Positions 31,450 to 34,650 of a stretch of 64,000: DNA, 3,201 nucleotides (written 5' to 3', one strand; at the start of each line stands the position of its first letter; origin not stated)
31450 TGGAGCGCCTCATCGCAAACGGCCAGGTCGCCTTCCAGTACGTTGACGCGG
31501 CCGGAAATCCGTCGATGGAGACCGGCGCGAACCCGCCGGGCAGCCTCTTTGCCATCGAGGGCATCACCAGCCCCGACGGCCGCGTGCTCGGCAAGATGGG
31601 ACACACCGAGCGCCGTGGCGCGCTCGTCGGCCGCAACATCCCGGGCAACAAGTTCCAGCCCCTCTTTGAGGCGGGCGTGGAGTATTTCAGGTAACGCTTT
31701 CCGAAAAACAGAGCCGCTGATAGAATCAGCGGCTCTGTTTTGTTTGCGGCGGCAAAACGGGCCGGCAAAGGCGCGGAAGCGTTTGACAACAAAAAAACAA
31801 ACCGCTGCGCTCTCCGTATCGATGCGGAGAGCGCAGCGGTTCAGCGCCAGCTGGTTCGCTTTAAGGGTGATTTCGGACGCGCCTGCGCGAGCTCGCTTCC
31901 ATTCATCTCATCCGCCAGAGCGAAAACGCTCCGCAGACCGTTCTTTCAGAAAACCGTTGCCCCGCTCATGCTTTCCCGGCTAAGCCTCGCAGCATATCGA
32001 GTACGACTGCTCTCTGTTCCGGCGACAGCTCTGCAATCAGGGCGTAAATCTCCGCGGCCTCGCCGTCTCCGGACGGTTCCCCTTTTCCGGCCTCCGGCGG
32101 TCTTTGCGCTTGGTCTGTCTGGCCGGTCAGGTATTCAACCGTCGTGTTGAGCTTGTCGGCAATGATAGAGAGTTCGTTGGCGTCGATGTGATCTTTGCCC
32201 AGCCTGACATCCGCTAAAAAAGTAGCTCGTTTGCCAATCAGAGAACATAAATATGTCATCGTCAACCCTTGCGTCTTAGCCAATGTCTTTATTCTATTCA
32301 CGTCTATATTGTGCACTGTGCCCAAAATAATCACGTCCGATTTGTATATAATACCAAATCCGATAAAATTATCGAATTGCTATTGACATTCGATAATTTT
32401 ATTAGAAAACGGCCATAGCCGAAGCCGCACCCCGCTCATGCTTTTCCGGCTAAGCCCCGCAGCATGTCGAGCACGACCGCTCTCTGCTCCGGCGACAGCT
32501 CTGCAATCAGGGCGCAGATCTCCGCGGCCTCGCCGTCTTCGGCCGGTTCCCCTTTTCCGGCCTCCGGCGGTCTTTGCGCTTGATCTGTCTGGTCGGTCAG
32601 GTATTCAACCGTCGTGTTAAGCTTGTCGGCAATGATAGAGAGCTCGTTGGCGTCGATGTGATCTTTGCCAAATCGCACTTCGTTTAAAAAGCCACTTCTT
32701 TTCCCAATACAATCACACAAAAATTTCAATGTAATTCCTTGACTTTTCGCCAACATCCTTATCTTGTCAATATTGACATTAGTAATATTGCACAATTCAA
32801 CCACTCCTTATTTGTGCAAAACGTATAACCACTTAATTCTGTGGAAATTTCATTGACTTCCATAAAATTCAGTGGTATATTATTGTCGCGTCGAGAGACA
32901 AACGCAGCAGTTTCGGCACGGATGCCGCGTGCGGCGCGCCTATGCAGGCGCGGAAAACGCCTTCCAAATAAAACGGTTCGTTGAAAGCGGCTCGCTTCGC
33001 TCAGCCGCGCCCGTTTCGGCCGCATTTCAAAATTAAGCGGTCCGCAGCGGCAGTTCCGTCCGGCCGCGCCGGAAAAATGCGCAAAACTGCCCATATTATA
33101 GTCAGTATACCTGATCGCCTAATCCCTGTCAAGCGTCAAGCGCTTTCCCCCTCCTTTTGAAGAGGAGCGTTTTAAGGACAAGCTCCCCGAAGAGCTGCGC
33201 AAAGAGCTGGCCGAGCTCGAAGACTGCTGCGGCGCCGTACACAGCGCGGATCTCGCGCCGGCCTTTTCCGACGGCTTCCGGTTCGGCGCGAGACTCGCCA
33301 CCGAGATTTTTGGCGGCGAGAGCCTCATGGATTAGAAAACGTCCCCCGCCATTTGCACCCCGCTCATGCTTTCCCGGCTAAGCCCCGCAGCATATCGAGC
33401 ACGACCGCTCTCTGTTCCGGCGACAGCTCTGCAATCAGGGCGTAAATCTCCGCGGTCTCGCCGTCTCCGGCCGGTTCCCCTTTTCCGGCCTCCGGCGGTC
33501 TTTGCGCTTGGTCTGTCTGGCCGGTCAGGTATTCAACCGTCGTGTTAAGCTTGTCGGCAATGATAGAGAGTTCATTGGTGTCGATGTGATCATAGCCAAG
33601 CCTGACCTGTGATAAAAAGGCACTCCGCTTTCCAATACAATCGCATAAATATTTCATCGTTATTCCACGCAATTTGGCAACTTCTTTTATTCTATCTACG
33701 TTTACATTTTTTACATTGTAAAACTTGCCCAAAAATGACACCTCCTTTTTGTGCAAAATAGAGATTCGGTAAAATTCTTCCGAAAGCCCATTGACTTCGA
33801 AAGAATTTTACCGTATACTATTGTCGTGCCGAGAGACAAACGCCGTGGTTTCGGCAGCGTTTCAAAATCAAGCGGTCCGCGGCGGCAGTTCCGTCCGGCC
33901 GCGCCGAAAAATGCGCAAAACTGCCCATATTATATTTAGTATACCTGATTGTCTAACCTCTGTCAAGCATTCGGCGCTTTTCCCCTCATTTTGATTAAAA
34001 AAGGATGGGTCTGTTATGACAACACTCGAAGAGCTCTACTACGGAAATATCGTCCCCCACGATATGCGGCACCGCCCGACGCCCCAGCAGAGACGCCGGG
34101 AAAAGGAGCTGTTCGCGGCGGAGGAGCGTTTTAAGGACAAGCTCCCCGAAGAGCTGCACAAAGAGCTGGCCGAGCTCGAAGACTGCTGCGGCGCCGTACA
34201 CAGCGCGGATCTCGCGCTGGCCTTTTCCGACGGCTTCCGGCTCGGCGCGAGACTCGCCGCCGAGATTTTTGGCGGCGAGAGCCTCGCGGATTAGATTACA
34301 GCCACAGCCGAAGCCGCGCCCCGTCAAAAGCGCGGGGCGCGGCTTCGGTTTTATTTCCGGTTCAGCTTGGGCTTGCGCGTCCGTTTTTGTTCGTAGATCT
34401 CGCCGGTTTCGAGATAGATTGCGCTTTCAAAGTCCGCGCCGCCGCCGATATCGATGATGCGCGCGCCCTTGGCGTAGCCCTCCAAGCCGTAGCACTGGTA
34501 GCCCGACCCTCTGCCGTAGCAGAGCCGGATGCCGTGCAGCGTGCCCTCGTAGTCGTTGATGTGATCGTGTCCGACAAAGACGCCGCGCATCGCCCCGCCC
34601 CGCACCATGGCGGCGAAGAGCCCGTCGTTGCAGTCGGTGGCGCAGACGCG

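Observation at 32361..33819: Each repressor copy has its own palindromic operator: co-variation of the HTH domain and the operator arms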

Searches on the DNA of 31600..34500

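Call 50: search_rna_families(source=window, start=31600, end=34500, threshold=evalue, max_evalue=1)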
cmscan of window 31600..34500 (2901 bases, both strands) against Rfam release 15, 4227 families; matches with E-value up to 1: 4.
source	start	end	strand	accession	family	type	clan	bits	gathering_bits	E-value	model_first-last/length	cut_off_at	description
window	31704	31850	-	RF02356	BjrC1505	Gene; sRNA;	-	23.6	50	0.15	1-140/140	no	Alphaproteobacterial sRNA BjrC1505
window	34166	34356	+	RF02830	Scr1601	Gene; sRNA;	-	18.4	100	0.71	1-209/209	no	Streptomyces RNA 1601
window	31600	31741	+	RF02901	AaHKsRNA41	Gene; sRNA;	-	17.4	97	0.63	62-187/187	5'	Aggregatibacter sRNA 41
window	32759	32822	-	RF02650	CncR1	Gene; sRNA;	-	17.1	76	0.76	55-116/213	no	Cag non-coding RNA1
